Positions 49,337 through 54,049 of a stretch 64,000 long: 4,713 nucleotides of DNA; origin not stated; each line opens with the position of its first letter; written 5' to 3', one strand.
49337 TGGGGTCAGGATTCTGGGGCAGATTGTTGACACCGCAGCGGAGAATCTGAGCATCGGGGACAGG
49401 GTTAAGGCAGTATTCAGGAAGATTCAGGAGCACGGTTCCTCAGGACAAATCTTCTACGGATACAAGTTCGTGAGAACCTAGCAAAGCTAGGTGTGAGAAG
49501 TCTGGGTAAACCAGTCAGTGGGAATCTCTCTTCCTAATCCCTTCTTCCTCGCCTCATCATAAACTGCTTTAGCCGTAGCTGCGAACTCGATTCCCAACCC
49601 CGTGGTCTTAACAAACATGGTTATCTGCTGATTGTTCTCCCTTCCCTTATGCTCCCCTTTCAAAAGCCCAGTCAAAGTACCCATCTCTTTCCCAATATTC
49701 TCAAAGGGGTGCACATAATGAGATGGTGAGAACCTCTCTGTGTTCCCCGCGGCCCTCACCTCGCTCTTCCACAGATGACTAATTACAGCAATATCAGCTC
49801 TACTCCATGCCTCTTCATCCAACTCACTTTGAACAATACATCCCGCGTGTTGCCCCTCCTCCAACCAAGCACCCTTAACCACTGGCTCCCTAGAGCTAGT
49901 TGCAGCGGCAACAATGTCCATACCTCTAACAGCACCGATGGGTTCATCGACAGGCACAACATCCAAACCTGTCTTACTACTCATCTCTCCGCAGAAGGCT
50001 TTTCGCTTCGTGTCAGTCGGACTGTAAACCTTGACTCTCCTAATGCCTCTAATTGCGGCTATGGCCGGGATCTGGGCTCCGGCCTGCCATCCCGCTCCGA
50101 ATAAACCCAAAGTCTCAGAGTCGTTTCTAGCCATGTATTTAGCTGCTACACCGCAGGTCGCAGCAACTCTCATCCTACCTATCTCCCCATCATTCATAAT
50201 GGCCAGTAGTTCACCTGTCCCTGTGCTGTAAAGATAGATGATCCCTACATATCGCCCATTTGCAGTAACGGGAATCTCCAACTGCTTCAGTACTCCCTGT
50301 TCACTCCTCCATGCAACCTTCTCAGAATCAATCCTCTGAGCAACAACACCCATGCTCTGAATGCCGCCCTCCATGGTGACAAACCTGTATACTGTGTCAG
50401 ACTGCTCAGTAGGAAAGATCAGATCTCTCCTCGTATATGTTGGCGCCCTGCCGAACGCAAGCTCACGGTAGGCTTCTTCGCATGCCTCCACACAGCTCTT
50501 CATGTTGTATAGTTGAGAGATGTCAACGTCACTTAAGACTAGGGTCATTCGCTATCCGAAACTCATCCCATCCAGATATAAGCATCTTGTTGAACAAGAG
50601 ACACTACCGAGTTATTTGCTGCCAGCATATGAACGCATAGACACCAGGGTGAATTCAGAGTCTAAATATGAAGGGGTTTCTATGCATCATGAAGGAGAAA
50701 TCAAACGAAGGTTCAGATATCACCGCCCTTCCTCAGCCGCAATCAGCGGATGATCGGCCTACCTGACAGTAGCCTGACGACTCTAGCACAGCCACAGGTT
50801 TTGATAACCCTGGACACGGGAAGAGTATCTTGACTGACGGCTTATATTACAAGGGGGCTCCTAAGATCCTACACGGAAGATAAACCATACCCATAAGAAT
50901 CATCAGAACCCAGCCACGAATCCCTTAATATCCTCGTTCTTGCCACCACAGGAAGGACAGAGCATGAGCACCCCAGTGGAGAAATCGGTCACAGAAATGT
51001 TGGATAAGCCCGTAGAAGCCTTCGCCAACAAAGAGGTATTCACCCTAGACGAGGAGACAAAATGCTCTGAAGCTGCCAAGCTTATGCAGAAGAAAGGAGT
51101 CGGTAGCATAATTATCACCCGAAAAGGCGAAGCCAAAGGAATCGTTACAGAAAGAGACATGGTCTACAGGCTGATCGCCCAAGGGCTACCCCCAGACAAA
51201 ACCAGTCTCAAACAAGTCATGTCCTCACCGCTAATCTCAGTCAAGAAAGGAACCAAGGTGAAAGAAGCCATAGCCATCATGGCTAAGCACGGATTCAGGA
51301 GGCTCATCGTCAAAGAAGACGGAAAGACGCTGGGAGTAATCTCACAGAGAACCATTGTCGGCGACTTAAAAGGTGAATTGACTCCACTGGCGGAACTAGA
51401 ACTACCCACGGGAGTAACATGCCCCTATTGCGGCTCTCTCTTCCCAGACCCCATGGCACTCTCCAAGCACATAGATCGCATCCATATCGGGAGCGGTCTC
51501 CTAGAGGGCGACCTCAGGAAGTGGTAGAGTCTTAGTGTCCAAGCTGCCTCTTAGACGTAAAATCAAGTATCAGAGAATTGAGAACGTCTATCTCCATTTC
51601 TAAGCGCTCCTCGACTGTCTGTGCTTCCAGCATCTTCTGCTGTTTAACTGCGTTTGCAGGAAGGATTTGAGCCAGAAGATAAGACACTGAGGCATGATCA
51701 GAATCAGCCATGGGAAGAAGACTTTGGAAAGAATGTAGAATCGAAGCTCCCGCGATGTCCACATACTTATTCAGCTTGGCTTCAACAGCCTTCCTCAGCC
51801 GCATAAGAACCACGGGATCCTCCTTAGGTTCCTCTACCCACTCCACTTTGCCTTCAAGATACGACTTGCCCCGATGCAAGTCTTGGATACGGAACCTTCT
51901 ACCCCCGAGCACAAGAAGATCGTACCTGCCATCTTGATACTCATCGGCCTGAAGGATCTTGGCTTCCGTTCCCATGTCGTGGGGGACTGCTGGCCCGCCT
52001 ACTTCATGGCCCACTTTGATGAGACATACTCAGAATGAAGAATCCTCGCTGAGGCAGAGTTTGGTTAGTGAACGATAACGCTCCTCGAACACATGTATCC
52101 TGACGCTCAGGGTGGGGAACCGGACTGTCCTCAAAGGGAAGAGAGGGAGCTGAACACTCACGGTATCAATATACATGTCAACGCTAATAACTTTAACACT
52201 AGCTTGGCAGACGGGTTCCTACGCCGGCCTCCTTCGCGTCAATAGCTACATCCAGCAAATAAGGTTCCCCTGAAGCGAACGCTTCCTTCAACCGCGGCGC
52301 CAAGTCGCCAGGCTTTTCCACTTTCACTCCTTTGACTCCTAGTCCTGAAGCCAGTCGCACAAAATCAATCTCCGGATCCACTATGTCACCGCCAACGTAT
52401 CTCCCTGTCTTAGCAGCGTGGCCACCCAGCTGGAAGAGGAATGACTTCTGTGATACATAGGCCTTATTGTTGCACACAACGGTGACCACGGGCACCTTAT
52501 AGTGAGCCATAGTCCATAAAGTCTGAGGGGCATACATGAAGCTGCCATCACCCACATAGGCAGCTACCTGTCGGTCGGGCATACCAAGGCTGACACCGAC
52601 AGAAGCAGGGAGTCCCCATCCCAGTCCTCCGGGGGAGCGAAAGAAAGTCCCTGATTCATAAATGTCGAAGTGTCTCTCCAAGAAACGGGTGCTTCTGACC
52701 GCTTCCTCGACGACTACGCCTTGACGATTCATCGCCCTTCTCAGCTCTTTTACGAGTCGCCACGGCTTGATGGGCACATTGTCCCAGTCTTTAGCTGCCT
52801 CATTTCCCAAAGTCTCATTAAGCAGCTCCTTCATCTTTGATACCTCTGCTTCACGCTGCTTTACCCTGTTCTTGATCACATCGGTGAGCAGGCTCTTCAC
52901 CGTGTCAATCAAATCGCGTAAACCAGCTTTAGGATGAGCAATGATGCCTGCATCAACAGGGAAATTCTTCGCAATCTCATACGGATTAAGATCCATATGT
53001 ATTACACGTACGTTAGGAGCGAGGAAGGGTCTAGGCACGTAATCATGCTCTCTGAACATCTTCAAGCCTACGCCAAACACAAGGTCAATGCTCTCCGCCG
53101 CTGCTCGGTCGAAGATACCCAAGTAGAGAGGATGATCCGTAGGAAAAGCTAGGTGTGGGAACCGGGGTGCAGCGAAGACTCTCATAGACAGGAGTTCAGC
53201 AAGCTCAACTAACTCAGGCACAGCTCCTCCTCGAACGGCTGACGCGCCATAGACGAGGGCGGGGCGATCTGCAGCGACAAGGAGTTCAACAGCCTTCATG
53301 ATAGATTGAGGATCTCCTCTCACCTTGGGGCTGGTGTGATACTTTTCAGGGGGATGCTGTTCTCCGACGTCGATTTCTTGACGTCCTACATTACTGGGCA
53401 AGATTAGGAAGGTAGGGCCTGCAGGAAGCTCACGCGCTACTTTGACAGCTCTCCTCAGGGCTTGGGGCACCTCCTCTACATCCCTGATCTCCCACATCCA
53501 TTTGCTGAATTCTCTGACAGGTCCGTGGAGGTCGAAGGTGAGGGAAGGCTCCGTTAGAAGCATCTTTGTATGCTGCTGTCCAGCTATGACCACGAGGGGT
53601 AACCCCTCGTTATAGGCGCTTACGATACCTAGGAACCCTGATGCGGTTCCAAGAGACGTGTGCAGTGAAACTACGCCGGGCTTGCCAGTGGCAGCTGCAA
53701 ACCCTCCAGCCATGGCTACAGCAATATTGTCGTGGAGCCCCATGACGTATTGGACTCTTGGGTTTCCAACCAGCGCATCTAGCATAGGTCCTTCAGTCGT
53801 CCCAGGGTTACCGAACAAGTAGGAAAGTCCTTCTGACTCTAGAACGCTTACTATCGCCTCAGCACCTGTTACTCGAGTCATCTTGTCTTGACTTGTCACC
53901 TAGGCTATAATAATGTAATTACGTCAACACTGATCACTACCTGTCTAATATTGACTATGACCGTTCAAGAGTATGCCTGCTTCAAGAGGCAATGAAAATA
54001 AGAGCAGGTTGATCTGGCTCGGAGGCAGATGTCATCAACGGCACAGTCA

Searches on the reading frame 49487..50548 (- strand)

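Call 68: search_protein_families(library=pfam, proteins=[window:49487-50548:-], max_evalue=0.0001)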
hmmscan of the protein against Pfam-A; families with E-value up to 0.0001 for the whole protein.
window:49487-50548:- (353 aa): 1 family
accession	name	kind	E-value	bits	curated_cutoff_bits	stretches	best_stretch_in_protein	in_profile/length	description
PF02423.21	OCD_Mu_crystall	-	1.2e-44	153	24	1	3-336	4-313/314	Ornithine cyclodeaminase/mu-crystallin family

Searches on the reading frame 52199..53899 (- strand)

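Call 68: search_protein_families(library=pfam, proteins=[window:52199-53899:-], max_evalue=0.0001)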
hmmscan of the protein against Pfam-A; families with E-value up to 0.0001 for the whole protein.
window:52199-53899:- (566 aa): 3 families
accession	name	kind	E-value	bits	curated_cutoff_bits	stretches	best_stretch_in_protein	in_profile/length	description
PF02775.26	TPP_enzyme_C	-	3.9e-30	105.1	21.9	1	404-551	6-151/151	Thiamine pyrophosphate enzyme, C-terminal TPP binding domain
PF02776.23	TPP_enzyme_N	-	1.2e-26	93.2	26.8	1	11-114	2-105/119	Thiamine pyrophosphate enzyme, N-terminal TPP binding domain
PF00205.28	TPP_enzyme_M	-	9.5e-21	74.4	30.4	1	201-330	2-137/137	Thiamine pyrophosphate enzyme, central domain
